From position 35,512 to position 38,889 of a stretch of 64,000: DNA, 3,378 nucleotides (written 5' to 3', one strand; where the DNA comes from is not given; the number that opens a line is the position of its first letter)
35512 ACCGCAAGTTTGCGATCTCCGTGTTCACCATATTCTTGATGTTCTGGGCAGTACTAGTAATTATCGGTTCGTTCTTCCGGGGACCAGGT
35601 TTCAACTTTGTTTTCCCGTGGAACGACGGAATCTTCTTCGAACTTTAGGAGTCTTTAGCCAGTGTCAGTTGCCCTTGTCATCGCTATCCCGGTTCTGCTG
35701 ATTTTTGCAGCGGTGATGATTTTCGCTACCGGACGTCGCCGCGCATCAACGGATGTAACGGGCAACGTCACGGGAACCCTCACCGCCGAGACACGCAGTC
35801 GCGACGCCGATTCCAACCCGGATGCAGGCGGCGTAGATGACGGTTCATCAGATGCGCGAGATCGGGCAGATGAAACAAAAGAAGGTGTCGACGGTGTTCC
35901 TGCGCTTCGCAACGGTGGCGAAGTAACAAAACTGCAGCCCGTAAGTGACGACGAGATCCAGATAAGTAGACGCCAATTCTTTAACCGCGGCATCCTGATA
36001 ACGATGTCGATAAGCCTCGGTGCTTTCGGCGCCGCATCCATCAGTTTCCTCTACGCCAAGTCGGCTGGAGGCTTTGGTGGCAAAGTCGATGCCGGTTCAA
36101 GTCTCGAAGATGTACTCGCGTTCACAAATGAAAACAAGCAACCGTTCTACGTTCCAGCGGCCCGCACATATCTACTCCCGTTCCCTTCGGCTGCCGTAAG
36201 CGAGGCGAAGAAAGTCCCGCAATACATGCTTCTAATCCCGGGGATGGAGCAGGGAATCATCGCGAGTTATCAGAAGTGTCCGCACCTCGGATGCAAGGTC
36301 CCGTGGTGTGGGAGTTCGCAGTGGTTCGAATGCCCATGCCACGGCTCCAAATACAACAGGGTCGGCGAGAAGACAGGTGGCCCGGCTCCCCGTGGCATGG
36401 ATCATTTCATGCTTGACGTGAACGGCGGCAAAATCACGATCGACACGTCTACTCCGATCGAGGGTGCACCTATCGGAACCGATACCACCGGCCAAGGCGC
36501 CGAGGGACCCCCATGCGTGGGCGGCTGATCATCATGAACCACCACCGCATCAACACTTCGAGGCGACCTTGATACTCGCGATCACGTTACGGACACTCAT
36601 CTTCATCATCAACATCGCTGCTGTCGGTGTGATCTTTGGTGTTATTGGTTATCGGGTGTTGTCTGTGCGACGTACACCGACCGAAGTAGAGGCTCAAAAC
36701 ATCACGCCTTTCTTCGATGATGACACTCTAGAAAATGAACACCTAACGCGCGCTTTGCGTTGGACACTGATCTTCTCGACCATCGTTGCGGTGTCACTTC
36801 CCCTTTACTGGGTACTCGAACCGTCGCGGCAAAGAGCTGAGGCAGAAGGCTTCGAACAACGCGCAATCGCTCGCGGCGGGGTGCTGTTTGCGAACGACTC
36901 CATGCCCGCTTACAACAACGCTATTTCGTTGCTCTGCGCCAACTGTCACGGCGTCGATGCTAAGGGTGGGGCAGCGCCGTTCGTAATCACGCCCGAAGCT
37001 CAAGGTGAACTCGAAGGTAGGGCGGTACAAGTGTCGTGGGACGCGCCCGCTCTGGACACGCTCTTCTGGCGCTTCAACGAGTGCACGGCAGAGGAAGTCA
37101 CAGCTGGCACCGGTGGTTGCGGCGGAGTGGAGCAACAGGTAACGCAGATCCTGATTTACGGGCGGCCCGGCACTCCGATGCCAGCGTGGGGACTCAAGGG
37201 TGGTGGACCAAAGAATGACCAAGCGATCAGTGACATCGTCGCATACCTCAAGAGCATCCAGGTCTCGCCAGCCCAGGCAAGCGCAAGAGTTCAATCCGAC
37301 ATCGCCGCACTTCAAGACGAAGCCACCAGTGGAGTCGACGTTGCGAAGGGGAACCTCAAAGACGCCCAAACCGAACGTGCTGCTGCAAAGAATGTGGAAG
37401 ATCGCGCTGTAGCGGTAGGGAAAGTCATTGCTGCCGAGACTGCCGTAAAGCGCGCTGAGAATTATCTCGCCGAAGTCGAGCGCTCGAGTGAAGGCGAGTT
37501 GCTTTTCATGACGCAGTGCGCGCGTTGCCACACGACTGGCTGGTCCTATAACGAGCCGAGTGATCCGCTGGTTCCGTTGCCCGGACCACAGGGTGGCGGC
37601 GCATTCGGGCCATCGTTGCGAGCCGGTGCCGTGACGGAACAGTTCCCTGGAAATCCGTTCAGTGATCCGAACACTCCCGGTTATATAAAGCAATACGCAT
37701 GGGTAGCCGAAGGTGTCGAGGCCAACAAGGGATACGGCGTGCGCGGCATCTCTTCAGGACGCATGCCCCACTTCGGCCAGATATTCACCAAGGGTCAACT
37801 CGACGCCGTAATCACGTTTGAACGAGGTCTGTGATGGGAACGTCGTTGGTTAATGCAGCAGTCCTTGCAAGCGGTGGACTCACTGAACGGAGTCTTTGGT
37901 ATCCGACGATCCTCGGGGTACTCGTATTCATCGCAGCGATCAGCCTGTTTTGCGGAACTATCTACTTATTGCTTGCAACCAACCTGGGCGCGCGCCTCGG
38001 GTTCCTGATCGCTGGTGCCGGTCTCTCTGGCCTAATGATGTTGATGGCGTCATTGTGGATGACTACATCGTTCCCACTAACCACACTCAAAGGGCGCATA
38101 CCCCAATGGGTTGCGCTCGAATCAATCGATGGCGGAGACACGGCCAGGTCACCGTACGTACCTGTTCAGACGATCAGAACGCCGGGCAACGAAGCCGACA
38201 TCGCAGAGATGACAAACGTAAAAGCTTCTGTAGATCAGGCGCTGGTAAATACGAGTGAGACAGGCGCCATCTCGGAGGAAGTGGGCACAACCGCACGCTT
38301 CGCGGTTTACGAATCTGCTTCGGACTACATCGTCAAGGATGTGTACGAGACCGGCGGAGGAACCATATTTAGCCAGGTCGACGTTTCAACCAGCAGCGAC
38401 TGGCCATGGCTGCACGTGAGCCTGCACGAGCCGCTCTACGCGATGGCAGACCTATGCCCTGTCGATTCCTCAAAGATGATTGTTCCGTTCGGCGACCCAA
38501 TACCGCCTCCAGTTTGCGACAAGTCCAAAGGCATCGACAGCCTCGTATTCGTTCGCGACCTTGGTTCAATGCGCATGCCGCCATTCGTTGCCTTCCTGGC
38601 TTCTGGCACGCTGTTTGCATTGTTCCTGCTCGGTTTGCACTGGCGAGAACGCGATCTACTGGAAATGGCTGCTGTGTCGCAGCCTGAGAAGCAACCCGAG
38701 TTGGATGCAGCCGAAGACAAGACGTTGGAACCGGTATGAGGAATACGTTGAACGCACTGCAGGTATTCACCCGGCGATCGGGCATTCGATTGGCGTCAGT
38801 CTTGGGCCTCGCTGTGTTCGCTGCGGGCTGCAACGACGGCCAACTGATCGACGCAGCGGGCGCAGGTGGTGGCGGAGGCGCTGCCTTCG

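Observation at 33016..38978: b6-type Rieske/cytochrome b gene cluster with its own 2[4Fe-4S] ferredoxin and three unknown membrane proteins in an actinobacterial-looking genome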

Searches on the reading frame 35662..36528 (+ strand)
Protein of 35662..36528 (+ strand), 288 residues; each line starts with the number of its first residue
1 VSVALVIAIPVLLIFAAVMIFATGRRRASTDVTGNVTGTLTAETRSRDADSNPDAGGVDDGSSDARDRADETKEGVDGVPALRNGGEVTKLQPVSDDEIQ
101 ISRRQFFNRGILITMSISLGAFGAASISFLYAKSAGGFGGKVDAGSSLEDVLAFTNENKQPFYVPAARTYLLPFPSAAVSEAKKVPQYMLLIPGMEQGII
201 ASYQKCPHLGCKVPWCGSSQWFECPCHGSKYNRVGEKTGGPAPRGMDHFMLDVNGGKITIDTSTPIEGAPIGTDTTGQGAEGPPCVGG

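Call 3: search_protein_families(library=pfam, proteins=[window:35662-36528:+], max_evalue=0.01)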
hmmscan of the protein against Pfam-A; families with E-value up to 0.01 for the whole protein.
window:35662-36528:+ (288 aa): 1 family
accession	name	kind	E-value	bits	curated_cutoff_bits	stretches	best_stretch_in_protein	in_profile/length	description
PF00355.32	Rieske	-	1.8e-08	34.6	20.3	1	187-246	24-84/88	Rieske [2Fe-2S] domain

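Call 4: search_protein_families(library=ncbifam, proteins=[window:35662-36528:+], max_evalue=0.01)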
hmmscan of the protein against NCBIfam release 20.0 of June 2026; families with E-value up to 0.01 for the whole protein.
window:35662-36528:+ (288 aa): 5 families
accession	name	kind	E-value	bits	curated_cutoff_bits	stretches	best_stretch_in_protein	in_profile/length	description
NF010001.0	PRK13474.1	subfamily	3.1e-18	65.7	154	1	203-263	104-164/178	cytochrome b6-f complex iron-sulfur subunit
NF045928.1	Cytb6fFeSPetC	equivalog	1.3e-17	63.7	250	1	97-261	8-164/179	cytochrome b6-f complex iron-sulfur subunit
TIGR01416.1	Rieske_proteo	equivalog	1.1e-09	38.5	97.4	1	195-246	105-160/176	ubiquinol-cytochrome c reductase iron-sulfur subunit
TIGR02694.1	arsenite_ox_S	equivalog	9.6e-05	22.3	95.65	1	194-254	46-108/129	arsenate reductase (azurin) small subunit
NF050121.1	bc1_QcrA_actin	exception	0.0054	16.3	275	0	198-254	239-298/319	cytochrome bc1 complex Rieske iron-sulfur subunit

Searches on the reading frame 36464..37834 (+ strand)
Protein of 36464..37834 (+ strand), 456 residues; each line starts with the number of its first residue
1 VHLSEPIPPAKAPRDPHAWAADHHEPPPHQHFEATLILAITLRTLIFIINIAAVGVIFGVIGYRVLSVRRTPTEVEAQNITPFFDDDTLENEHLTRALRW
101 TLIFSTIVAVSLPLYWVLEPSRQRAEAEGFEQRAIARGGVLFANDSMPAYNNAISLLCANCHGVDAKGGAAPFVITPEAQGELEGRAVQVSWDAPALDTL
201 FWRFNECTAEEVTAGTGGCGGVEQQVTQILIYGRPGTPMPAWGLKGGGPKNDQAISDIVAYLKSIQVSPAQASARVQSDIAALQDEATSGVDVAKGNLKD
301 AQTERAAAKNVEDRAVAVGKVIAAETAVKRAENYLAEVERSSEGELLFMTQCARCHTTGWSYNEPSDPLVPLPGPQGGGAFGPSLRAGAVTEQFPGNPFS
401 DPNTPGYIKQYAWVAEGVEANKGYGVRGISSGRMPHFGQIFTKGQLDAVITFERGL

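Call 3: search_protein_families(library=pfam, proteins=[window:36464-37834:+], max_evalue=0.01)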
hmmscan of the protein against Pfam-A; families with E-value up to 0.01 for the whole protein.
window:36464-37834:+ (456 aa): 2 families
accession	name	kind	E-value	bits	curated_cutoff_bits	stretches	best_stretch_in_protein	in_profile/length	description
PF00034.26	Cytochrom_C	-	2.7e-10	41.9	21.3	1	157-265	11-89/90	Cytochrome c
PF13442.11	Cytochrome_CBB3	-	3.5e-07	30.9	27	0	158-262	14-68/68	Cytochrome C oxidase, cbb3-type, subunit III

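Call 4: search_protein_families(library=ncbifam, proteins=[window:36464-37834:+], max_evalue=0.01)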
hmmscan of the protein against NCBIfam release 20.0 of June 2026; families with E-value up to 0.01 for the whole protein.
window:36464-37834:+ (456 aa): 6 families
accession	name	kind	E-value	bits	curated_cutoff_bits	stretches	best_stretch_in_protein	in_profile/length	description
TIGR00782.1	ccoP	equivalog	1.3e-05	24.7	179.95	0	309-359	75-125/285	cytochrome-c oxidase, cbb3-type subunit III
NF050122.1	bc1_QcrC_actin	exception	0.00011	21.6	200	0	316-358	16-58/253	cytochrome bc1 complex diheme cytochrome c subunit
NF045774.1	cytochro_C551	exception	0.0016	18.4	118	0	156-172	48-64/110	cytochrome c551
NF045773.1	cytochro_C550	exception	0.0026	17.7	125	0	154-174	56-76/118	cytochrome c550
NF011054.0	PRK14486.1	equivalog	0.0026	17.3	447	0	314-359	188-233/294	putative bifunctional cbb3-type cytochrome c oxidase subunit II/cytochrome c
TIGR04494.1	c550_PedF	equivalog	0.0082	16.1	122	0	155-172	59-77/133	cytochrome c-550 PedF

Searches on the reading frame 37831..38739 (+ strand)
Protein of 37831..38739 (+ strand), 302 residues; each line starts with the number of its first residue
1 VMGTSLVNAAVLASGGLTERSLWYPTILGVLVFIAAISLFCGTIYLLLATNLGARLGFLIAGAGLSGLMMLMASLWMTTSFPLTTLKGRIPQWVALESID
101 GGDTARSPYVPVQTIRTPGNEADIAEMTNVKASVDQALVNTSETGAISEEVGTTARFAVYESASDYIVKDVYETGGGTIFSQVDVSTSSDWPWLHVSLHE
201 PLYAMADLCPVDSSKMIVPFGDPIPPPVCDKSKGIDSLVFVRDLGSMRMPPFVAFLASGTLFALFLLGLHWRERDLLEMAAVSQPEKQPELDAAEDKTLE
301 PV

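Call 3: search_protein_families(library=pfam, proteins=[window:37831-38739:+], max_evalue=0.01)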
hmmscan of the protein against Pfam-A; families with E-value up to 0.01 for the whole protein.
window:37831-38739:+ (302 aa): 0 families

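Call 4: search_protein_families(library=ncbifam, proteins=[window:37831-38739:+], max_evalue=0.01)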
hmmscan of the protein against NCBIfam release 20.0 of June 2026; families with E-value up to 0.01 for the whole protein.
window:37831-38739:+ (302 aa): 0 families

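Call 82: search_solved_structures(query=A6, max_evalue=10)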
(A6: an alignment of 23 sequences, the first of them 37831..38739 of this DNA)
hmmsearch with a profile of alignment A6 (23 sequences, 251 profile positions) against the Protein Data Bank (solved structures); distinct sequences matched with E-value up to 10: 5.
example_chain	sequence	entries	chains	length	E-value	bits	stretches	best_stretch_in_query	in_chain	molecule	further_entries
7xli_A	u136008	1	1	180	0.095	15.9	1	86-223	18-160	Iron-regulated surface determinant protein B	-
7pcf_E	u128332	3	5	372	0.77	12.9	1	86-223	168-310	Iron-regulated surface determinant protein B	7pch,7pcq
5x7g_A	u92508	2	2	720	0.87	12.7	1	111-196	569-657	Cycloisomaltooligosaccharide glucanotransferase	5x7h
5vmm_E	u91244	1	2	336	0.88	12.7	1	86-223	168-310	Iron-regulated cell wall-anchored protein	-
8i7o_C2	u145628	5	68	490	1.6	11.8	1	104-222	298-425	Tektin-3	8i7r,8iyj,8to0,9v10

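Call 90: predict_structure(protein=window:37831-38739:+)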
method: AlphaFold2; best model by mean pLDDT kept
length: 302 residues; sequences in the alignment: 1
mean_pLDDT: 46.7   pTM: 0.28
mean pLDDT of the five models: 46.7, 43.9, 43.8, 42.9, 42.6
residues with pLDDT >= 90: 0; 70-90: 44; 50-70: 70; < 50: 188
segments of 3 or more residues with pLDDT < 50: 1-7, 16-19, 80-249
pLDDT, mean of each block of 10 residues (from residue 1): 48 49 61 73 67 64 70 61 37 30 32 29 34 31 34 30 32 33 35 33 34 37 38 37 40 67 79 76 56 52 54
secondary structure, 60 per line:
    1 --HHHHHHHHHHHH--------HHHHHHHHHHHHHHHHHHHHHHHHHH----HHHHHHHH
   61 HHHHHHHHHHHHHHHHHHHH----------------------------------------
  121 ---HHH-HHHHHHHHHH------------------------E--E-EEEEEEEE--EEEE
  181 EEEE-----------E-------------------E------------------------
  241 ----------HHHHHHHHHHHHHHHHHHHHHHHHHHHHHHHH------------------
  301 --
elements in order: H3-14 H23-48 H53-80 H128-137 E167-174 E177-184 H251-282
